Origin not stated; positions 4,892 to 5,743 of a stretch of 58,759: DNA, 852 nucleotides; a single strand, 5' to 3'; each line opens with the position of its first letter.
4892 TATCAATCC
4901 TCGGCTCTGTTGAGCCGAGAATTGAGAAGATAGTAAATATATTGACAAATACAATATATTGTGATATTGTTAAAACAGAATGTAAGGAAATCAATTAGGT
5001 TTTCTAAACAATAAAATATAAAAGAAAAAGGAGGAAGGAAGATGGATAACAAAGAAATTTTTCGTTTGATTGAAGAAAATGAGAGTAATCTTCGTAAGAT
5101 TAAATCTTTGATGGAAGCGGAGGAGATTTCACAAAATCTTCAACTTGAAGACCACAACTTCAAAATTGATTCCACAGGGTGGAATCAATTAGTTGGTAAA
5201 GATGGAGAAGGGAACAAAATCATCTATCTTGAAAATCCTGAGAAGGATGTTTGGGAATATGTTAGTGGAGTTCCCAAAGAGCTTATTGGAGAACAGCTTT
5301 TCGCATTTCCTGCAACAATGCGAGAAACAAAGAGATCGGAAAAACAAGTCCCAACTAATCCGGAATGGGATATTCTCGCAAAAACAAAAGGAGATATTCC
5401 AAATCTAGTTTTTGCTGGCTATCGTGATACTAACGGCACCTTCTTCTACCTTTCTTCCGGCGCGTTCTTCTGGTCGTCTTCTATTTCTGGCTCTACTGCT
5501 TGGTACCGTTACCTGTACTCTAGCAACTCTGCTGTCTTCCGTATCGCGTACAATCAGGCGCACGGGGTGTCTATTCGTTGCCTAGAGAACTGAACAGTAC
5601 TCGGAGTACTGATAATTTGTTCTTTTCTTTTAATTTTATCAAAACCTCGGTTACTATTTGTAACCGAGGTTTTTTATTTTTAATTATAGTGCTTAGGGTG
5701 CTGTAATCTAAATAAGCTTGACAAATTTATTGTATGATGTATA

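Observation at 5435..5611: FISUMP paralog 2: 3-prime end looks like a diversity-generating retroelement variable region, with no RT or TR in the window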

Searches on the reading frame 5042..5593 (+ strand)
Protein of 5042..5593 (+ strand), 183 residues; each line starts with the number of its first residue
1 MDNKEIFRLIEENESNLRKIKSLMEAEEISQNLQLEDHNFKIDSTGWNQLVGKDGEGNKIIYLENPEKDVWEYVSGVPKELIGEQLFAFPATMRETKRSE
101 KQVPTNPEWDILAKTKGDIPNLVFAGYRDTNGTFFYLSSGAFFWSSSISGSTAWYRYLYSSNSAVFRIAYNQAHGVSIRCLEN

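Call 9: search_protein_families(library=pfam, proteins=[window:5042-5593:+], max_evalue=0.1)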
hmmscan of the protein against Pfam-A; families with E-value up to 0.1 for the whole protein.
window:5042-5593:+ (183 aa): 2 families
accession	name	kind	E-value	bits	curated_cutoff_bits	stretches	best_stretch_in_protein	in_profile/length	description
PF09603.15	Fib_succ_major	-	0.00029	21.6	33.9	1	120-181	125-186/187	Fibrobacter succinogenes major domain (Fib_succ_major)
PF24797.1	Beta-prop_WDR35_TULP_N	-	0.094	12.3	80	0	12-53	44-85/332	WDR35/TULP4 N-terminal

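Call 10: search_protein_families(library=ncbifam, proteins=[window:5042-5593:+], max_evalue=0.1)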
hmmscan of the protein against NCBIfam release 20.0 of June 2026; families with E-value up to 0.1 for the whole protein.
window:5042-5593:+ (183 aa): 1 family
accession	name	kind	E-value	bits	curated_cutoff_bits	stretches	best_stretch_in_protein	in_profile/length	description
TIGR02145.1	Fib_succ_major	domain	1.2e-05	26.1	41.65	1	95-182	86-175/176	FISUMP domain-containing protein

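Call 11: find_encoding_contigs(protein=window:5042-5593:+, flank=10000, max_places=10)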
Protein window:5042-5593:+ (183 aa): 6 contigs read that carry it; 2 places shown.
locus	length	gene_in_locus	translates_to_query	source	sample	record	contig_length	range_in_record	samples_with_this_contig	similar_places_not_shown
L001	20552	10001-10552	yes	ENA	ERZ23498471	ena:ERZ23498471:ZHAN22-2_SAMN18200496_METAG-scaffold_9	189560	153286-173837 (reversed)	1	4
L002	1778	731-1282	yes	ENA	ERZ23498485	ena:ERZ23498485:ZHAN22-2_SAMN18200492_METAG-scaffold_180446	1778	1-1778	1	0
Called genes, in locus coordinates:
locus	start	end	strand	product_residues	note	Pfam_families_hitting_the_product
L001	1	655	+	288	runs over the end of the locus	-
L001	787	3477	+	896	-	PF02861:Clp_N, PF23569:NBD_SMAX1 (weak), PF00004:AAA, PF17871:AAA_lid_9, PF00004:AAA, PF07724:AAA_2, PF07728:AAA_5, PF10431:ClpB_D2-small, +6 more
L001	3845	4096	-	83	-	-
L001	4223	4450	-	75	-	-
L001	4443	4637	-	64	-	-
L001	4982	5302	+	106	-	PF00829:Ribosomal_L21p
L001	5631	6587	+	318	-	-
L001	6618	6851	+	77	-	-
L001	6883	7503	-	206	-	PF21176:RecR_HhH, PF01751:Toprim, PF13662:Toprim_4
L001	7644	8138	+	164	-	-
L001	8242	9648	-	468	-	PF00772:DnaB, PF13481:AAA_25, PF03796:DnaB_C, PF06745:ATPase (weak)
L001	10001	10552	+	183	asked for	-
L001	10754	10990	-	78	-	-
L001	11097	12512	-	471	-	PF01406:tRNA-synt_1e, PF01921:tRNA-synt_1f (faint), PF09334:tRNA-synt_1g, PF23493:CysS_C (weak)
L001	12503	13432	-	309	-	PF01544:CorA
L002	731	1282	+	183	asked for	-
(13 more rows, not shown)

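Call 12: find_homologous_proteins(query=window:5042-5593:+, max_evalue=0.001)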
Query window:5042-5593:+ (183 aa): 7 proteins with E <= 0.001 among 23 candidates.
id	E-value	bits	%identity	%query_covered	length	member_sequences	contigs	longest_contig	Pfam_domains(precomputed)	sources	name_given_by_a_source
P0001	3.4e-119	413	100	100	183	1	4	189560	-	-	-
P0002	2.5e-45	172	52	91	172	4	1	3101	PF09603.16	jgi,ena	-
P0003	6.8e-44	168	47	91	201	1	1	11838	PF09603.16,PF07603.18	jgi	-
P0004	8.7e-43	164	51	84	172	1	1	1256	PF09603.16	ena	-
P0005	1.2e-34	138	48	89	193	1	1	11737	PF09603.16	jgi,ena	-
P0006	2.8e-5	42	39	51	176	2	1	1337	-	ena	-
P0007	5.4e-5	41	34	90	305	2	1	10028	-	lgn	-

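Call 14: find_encoding_contigs(protein=P0003, flank=10000, max_places=4)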
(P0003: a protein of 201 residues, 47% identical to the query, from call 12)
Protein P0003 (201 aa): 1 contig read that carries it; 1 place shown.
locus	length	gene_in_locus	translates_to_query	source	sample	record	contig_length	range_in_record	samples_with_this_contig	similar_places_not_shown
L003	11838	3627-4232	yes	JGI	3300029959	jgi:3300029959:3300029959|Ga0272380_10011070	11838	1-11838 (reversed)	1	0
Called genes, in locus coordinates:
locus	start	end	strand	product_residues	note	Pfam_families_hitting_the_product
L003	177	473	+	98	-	-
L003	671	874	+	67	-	-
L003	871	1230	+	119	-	-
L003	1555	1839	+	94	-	-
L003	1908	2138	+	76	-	-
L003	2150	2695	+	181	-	-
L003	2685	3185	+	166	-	PF08241:Methyltransf_11 (faint)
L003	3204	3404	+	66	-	-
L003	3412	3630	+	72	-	-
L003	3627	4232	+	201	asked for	PF07603:Lcl_C (faint), PF09603:Fib_succ_major (weak)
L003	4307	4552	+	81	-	-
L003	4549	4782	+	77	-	-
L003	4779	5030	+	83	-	-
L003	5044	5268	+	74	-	-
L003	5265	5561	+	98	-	-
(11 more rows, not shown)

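Call 15: find_encoding_contigs(protein=P0005, flank=10000, max_places=4)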
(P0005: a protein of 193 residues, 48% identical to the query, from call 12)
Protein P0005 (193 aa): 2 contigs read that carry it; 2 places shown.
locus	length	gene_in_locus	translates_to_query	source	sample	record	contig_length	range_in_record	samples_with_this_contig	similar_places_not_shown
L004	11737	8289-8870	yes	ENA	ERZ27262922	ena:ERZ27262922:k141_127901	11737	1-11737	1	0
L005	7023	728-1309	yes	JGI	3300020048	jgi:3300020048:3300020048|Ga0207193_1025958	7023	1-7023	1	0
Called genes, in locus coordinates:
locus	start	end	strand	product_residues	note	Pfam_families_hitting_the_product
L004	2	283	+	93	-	?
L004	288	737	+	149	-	-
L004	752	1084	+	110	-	-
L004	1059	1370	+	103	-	-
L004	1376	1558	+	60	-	-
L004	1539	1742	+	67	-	-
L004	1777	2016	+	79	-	PF04545:Sigma70_r4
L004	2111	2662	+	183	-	-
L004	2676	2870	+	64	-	-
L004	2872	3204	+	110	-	-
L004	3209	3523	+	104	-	-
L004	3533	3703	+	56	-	-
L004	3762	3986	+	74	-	-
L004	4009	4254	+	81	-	-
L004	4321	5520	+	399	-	PF01139:RtcB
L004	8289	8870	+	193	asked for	PF09603:Fib_succ_major (faint)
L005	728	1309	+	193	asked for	PF09603:Fib_succ_major (faint)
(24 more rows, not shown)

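Call 20: find_related_loci(query=A2, collection=viral_contigs, flank=10000)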
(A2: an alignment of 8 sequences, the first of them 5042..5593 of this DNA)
Query A2 (183 aa) in viral_contigs; peptide patterns used: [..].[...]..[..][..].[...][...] (x = any residue, [..] = any of these).
16 stretches matched a pattern; 2 encode a relative of the query (tblastn E <= 1e-3); 2 distinct loci.
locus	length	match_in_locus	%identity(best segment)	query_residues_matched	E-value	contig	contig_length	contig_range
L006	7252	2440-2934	49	1-183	1e-54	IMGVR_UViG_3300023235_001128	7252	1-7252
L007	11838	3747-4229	47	18-183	7e-51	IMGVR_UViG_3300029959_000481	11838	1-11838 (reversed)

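Call 34: find_related_loci(query=A3, collection=metagenome_contigs, flank=10000)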
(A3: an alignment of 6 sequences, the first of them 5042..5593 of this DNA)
Query A3 (183 aa) in metagenome_contigs; peptide patterns used: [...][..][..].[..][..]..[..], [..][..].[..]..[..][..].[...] (x = any residue, [..] = any of these).
267 stretches matched a pattern; 56 encode a relative of the query (tblastn E <= 1e-3); 56 distinct loci.
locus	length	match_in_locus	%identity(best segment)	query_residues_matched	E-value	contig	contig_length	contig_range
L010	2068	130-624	49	1-183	4e-54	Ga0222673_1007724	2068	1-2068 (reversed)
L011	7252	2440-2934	49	1-183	2e-53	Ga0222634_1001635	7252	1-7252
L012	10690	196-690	51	10-183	2e-52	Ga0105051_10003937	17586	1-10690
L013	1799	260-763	52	17-183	2e-53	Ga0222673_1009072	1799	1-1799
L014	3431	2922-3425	51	17-183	1e-51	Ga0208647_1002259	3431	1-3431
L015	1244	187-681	50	10-183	1e-52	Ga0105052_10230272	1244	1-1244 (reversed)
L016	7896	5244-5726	47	18-183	1e-49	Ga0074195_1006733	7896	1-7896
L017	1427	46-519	50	17-183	2e-51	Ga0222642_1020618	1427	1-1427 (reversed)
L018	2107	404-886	50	17-183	9e-50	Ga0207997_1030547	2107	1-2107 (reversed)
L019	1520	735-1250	49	12-182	1e-50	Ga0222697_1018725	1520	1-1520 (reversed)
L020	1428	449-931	50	17-183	6e-51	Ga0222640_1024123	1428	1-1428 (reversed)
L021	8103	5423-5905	49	14-182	2e-49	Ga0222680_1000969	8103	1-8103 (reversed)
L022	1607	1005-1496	48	1-183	8e-50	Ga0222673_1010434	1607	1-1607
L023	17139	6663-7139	49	17-183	1e-48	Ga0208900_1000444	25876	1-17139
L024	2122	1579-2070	48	1-183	5e-49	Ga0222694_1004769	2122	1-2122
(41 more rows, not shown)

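Call 44: find_related_loci(query=A3, collection=viral_contigs, flank=10000)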
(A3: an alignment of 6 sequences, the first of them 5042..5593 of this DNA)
Query A3 (183 aa) in viral_contigs; peptide patterns used: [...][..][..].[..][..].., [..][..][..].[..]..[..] (x = any residue, [..] = any of these).
89 stretches matched a pattern; 7 encode a relative of the query (tblastn E <= 1e-3); 7 distinct loci.
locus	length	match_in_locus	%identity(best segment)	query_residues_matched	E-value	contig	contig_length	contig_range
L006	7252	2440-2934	49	1-183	6e-54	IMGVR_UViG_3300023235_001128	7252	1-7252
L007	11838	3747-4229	47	18-183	3e-50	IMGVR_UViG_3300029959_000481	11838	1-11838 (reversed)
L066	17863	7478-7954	49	17-183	3e-49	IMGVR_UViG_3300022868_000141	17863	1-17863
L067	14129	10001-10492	42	12-183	3e-40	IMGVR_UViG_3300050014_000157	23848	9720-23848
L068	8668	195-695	44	4-183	2e-39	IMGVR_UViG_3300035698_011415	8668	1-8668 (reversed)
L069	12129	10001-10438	45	33-183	3e-36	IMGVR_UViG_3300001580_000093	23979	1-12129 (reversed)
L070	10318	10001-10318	43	17-128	3e-21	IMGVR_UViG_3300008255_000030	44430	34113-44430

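Call 68: search_solved_structures(query=A3, max_evalue=1, show_alignments=2)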
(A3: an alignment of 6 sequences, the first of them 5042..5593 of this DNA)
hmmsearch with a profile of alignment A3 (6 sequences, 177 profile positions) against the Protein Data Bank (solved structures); distinct sequences matched with E-value up to 1: 5.
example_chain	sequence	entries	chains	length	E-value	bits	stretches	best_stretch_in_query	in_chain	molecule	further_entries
1o0w_A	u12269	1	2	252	0.65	12.9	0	71-123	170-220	Ribonuclease III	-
3p9y_A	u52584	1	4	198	0.89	12.5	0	61-124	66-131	CG14216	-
3omw_A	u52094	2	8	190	0.9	12.5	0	61-124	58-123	CG14216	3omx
4imi_B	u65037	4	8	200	0.93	12.5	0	61-123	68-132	CG14216 | LD40846p | Ssu72 ortholog, LD40846p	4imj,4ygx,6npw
3fdf_A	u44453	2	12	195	0.98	12.4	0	61-124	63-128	FR253 | Serine phosphatase of RNA polymerase II CTD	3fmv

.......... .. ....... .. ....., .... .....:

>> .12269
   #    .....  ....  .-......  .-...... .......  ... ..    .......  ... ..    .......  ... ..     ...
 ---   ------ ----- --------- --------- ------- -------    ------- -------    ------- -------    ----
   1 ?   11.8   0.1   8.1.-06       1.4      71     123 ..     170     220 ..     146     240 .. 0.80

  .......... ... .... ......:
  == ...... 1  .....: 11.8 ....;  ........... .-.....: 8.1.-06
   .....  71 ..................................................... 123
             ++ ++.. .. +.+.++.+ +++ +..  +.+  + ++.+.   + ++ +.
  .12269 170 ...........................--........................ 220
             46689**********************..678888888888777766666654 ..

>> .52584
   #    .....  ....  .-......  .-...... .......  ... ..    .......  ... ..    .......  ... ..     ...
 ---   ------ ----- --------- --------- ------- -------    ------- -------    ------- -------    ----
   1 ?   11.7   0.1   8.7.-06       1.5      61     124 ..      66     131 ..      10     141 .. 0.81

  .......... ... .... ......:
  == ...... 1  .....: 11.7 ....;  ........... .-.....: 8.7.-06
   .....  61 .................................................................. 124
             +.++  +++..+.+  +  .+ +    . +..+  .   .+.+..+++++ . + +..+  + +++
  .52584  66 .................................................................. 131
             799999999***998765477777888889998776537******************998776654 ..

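Call 74: predict_structure(alignment_id=A3)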
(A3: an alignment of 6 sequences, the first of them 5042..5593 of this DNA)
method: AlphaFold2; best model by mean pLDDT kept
length: 183 residues; sequences in the alignment: 6
mean_pLDDT: 43.3   pTM: 0.28
mean pLDDT of the five models: 43.3, 41.8, 41.1, 40.4, 39.4
residues with pLDDT >= 90: 0; 70-90: 20; 50-70: 27; < 50: 136
segments of 3 or more residues with pLDDT < 50: 26-44, 68-183
pLDDT, mean of each block of 10 residues (from residue 1): 80 82 50 29 55 60 52 45 33 28 34 36 38 33 41 37 25 28 24
secondary structure, 60 per line:
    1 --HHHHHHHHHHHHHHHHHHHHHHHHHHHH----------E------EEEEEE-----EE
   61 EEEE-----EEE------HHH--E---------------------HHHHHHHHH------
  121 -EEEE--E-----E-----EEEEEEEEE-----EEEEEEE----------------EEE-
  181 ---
elements in order: H3-30 E48-53 E59-64 E70-72 H106-114 E122-125 E140-148 E154-160 E177-179
